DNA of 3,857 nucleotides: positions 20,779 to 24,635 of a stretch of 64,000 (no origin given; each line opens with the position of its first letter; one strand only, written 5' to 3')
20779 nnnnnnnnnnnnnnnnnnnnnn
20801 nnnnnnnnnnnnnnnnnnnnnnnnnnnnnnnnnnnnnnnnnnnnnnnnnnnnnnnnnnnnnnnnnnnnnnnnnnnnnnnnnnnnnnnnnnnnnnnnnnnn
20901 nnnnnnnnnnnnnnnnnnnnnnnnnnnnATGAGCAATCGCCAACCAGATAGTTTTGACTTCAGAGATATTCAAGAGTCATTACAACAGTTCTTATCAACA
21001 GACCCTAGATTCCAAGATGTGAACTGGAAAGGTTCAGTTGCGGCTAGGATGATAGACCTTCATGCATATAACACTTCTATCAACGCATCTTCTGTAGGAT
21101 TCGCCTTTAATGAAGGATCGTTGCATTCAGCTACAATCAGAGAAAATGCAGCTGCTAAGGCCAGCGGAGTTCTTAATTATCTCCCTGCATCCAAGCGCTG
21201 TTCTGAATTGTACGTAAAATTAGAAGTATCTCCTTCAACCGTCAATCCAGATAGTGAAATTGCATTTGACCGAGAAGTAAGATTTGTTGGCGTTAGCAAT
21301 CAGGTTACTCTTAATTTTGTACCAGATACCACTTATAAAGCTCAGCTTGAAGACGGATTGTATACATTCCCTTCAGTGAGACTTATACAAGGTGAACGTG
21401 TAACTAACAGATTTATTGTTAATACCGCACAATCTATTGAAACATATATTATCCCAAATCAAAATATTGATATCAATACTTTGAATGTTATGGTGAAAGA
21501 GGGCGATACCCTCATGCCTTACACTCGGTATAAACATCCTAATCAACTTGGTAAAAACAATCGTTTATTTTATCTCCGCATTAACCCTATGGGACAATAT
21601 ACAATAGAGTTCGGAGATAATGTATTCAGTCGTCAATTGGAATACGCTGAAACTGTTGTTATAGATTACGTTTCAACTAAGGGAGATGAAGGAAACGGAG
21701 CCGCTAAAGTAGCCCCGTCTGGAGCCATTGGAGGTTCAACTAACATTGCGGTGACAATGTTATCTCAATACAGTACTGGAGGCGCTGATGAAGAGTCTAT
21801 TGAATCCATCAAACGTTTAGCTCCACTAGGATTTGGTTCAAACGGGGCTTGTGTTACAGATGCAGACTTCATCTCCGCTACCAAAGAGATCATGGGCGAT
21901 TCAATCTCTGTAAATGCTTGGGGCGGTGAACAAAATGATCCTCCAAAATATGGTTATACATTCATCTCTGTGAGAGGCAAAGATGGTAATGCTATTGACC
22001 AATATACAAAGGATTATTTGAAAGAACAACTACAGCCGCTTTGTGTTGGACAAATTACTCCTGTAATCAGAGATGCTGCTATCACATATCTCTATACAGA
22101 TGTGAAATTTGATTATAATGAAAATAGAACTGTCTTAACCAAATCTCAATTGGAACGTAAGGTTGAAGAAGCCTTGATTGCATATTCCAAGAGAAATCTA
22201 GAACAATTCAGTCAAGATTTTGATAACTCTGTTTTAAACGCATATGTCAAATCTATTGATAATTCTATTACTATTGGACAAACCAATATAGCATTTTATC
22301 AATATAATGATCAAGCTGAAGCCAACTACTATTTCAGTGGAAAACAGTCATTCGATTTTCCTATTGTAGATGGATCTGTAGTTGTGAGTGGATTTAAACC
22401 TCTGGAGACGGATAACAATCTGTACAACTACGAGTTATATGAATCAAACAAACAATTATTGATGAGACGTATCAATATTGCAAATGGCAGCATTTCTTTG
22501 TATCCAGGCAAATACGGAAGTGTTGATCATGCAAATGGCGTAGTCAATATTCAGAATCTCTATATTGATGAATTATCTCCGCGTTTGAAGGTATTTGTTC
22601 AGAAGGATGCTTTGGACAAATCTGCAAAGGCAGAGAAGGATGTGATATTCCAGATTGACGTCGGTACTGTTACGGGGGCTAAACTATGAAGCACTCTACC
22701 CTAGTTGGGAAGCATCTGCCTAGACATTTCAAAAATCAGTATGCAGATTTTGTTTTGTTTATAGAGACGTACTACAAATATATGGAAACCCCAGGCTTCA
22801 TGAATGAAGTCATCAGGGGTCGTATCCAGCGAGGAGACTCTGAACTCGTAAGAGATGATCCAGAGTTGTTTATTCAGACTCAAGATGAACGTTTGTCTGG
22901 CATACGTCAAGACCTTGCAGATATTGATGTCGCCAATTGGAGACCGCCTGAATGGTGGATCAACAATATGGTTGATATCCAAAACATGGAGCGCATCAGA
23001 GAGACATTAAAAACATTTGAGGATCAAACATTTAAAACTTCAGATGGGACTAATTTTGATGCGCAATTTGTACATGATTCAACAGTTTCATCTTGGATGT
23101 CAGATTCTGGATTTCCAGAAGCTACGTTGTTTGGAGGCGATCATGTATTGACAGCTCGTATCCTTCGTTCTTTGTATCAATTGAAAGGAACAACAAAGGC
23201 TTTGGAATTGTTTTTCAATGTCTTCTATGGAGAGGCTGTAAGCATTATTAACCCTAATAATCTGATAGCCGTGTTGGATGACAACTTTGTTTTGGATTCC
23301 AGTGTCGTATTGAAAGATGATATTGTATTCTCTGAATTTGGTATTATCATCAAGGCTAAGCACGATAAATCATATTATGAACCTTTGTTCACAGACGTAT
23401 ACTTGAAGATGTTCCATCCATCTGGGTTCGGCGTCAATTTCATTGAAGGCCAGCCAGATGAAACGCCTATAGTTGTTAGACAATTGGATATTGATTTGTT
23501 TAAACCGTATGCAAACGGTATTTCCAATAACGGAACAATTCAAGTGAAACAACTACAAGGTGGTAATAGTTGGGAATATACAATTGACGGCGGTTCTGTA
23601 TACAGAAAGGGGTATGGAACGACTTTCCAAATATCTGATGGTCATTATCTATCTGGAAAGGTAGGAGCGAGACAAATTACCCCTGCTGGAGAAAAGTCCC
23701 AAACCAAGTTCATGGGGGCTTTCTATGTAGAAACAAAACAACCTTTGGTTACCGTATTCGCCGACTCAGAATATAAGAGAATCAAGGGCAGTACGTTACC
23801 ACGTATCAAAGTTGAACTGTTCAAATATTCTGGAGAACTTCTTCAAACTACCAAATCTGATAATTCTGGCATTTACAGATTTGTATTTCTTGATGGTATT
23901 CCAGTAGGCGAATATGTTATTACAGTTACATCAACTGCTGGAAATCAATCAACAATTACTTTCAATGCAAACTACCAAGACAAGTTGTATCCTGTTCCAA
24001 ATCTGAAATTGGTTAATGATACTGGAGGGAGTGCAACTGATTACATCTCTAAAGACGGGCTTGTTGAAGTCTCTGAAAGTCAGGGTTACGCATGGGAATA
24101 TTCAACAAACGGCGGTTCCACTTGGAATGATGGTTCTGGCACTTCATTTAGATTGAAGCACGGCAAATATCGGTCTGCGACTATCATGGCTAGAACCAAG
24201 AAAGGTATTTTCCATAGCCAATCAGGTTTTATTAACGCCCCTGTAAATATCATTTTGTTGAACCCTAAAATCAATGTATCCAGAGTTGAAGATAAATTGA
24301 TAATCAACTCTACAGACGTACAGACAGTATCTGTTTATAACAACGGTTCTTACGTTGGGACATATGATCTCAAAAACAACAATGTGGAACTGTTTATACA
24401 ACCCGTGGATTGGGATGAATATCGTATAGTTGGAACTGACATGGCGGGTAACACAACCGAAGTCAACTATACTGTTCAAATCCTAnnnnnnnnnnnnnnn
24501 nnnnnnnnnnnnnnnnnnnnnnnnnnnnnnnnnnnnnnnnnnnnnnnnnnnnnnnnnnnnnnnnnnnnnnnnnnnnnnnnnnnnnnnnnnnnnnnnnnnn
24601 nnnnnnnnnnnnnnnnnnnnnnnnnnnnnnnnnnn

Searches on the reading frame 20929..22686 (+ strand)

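Call 3: search_protein_families(library=pfam, proteins=[window:20929-22686:+], max_evalue=0.01)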
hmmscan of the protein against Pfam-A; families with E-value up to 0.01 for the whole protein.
window:20929-22686:+ (586 aa): 2 families
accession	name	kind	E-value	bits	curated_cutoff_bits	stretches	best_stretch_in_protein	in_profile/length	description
PF21379.2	Gp6-like_1st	-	0.00026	21.1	27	1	11-72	2-63/74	Baseplate wedge protein gp6-like, helical domain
PF21871.1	Gp6_C-III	-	0.00052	20.5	27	1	387-454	4-71/76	Baseplate structural protein gp6, C-terminal domain III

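Call 4: search_protein_families(library=phrogs, proteins=[window:20929-22686:+], max_evalue=0.01)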
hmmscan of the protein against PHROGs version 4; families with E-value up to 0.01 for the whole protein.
window:20929-22686:+ (586 aa): 2 families
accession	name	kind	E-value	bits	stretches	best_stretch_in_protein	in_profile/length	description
phrog_219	-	tail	2.6e-124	417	1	1-575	1-578/598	baseplate wedge subunit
phrog_1369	-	tail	9.8e-09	35.4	1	150-336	130-319/489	baseplate protein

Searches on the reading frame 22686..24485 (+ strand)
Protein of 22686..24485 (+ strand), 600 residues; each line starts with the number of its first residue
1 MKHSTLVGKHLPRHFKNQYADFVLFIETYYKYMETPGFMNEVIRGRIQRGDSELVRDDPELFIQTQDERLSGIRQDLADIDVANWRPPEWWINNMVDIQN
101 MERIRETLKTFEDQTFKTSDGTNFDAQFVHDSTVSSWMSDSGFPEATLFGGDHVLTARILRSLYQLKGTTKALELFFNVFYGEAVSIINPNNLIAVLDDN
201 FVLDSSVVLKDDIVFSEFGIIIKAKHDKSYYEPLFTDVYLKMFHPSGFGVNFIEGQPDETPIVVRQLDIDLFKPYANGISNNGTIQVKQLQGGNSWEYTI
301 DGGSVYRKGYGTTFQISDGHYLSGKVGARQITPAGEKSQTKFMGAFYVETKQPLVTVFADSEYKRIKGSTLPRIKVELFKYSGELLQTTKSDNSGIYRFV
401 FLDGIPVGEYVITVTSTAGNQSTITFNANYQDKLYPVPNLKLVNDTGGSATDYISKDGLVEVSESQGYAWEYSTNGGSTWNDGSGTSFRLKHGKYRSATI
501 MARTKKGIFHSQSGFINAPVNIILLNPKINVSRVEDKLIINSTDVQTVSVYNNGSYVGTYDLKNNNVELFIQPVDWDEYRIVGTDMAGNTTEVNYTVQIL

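Call 3: search_protein_families(library=pfam, proteins=[window:22686-24485:+], max_evalue=0.01)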
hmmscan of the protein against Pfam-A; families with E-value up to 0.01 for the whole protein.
window:22686-24485:+ (600 aa): 3 families
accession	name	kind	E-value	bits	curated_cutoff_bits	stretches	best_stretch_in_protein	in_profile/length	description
PF23786.1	Baseplate_wedge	-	3.2e-33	115.8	27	2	152-252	179-279/284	Phage baseplate wedge subunit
PF17210.9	SdrD_B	-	6.7e-05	23.5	29.7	1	372-425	25-75/112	SdrD B-like domain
PF13620.12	CarboxypepD_reg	-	0.00065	20.4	32.3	1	368-424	11-64/82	Carboxypeptidase regulatory-like domain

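Call 4: search_protein_families(library=phrogs, proteins=[window:22686-24485:+], max_evalue=0.01)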
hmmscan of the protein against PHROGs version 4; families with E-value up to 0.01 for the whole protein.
window:22686-24485:+ (600 aa): 3 families
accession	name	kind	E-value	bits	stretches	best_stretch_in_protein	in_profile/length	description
phrog_3465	-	connector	2.3e-32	113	1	3-253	8-269/978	head closure Hc2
phrog_17744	-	tail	9.4e-06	25.2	0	4-41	12-47/765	baseplate wedge subunit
phrog_26741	-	unknown function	0.00033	20.5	0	153-196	81-124/497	-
